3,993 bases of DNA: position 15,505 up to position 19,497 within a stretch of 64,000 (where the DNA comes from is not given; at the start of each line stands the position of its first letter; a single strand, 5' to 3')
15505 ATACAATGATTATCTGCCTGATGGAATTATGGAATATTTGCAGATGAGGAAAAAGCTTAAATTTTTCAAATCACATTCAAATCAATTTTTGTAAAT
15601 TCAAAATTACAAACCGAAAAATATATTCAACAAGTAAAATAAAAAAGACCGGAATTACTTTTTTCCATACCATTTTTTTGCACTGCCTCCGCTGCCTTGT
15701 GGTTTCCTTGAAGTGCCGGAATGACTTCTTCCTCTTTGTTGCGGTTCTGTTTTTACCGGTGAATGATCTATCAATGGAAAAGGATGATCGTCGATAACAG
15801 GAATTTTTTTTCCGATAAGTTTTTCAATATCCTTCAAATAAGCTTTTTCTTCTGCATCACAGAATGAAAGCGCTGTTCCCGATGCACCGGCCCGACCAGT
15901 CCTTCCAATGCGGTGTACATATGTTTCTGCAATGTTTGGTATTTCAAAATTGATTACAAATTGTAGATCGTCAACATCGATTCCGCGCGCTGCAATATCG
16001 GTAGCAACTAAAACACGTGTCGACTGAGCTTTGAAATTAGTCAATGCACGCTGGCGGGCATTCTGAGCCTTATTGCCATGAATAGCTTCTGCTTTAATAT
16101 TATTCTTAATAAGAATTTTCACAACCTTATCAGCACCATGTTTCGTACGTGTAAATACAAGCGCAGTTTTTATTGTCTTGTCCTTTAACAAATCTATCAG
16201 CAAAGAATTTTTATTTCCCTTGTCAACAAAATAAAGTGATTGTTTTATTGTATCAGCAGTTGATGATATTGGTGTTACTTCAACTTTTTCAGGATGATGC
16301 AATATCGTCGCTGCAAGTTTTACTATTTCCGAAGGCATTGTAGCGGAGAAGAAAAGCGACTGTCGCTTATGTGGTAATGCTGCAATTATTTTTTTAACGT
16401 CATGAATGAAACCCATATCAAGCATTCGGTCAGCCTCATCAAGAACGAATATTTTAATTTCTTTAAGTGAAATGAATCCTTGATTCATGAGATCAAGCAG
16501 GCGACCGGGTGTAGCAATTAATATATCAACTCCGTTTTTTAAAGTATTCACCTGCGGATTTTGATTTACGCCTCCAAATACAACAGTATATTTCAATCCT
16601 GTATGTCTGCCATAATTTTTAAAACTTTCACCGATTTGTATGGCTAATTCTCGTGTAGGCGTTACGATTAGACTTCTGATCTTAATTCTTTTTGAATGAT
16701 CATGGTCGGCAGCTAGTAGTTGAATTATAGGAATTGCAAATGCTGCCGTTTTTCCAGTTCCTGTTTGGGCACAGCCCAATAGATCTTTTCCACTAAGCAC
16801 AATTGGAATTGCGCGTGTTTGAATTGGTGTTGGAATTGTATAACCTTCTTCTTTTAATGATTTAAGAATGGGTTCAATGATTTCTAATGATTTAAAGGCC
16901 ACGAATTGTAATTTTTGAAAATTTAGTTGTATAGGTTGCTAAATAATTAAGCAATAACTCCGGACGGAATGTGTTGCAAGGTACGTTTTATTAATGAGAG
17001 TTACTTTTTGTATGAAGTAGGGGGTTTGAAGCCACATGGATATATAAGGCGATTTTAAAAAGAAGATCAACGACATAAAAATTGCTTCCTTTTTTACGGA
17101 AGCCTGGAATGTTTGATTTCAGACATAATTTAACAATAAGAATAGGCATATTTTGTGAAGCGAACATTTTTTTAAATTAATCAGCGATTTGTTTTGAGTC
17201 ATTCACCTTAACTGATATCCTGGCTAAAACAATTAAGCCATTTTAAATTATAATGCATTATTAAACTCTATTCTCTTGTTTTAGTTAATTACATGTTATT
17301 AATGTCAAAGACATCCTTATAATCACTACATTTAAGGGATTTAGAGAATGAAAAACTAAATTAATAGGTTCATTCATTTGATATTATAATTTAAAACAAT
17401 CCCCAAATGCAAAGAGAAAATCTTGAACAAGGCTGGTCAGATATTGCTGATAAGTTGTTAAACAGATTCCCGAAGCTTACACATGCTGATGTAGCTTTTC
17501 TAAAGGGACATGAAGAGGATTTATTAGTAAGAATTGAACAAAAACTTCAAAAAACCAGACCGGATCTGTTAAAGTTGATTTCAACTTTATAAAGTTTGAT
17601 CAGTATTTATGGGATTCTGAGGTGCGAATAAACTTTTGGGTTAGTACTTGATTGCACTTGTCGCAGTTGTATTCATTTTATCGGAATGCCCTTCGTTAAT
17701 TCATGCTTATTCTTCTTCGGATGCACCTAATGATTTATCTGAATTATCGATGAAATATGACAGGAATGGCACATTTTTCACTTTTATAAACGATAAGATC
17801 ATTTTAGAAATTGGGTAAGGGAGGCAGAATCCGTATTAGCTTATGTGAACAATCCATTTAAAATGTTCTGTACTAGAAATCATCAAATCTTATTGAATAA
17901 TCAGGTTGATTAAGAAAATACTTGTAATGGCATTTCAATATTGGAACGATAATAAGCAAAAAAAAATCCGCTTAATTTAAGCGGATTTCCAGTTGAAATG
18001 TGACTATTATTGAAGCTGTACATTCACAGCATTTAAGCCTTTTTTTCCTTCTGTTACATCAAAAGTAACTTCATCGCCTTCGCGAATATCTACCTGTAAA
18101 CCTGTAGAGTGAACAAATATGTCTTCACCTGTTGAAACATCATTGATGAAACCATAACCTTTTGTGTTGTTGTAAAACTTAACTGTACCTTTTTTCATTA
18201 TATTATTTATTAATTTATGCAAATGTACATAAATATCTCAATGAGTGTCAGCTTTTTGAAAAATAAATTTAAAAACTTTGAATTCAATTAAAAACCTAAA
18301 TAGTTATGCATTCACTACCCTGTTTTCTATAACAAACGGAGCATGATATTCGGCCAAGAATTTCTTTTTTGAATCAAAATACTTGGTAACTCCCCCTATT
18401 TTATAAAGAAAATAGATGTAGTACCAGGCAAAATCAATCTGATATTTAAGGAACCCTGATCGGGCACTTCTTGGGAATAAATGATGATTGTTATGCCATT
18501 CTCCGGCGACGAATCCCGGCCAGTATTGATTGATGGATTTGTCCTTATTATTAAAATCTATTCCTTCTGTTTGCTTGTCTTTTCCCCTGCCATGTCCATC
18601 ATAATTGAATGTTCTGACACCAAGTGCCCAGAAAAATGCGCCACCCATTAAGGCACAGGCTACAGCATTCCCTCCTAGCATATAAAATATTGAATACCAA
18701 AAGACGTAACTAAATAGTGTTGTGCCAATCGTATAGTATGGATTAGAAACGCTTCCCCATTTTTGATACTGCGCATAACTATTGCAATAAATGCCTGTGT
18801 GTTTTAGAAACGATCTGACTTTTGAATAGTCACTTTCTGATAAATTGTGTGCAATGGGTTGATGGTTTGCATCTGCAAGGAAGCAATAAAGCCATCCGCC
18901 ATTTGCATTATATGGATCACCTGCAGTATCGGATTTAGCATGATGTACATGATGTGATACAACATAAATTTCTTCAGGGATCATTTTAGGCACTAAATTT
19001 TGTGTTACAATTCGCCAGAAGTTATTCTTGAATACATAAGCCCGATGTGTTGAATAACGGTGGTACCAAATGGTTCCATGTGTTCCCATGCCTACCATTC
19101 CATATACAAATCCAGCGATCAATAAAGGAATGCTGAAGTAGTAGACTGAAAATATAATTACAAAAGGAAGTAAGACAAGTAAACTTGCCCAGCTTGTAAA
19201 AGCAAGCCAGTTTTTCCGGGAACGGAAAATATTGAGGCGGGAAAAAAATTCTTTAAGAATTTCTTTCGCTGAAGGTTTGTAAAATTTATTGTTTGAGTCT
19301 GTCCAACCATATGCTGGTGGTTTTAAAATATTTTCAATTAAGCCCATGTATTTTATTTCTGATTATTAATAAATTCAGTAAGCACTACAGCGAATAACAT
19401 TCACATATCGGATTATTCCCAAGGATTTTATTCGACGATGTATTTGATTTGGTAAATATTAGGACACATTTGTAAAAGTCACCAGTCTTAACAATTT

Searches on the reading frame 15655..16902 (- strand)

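Call 35: search_protein_families(library=pfam, proteins=[window:15655-16902:-], max_evalue=0.001)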
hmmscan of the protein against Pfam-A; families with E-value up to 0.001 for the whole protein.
window:15655-16902:- (415 aa): 3 families
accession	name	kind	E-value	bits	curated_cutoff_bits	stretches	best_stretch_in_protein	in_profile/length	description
PF00270.35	DEAD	-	2.8e-52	177.2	26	1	25-194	1-165/167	DEAD/DEAH box helicase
PF00271.37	Helicase_C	-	1.7e-30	105.9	23.5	1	231-339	2-110/110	Helicase conserved C-terminal domain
PF04851.21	ResIII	-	1.6e-07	31.8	22.5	1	45-189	30-162/164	Type III restriction enzyme, res subunit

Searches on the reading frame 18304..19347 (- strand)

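Call 35: search_protein_families(library=pfam, proteins=[window:18304-19347:-], max_evalue=0.001)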
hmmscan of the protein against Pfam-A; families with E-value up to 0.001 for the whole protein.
window:18304-19347:- (347 aa): 1 family
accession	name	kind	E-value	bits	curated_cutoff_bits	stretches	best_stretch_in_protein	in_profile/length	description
PF00487.30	FA_desaturase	-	1.3e-12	48.5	29.7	1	75-293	6-225/253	Fatty acid desaturase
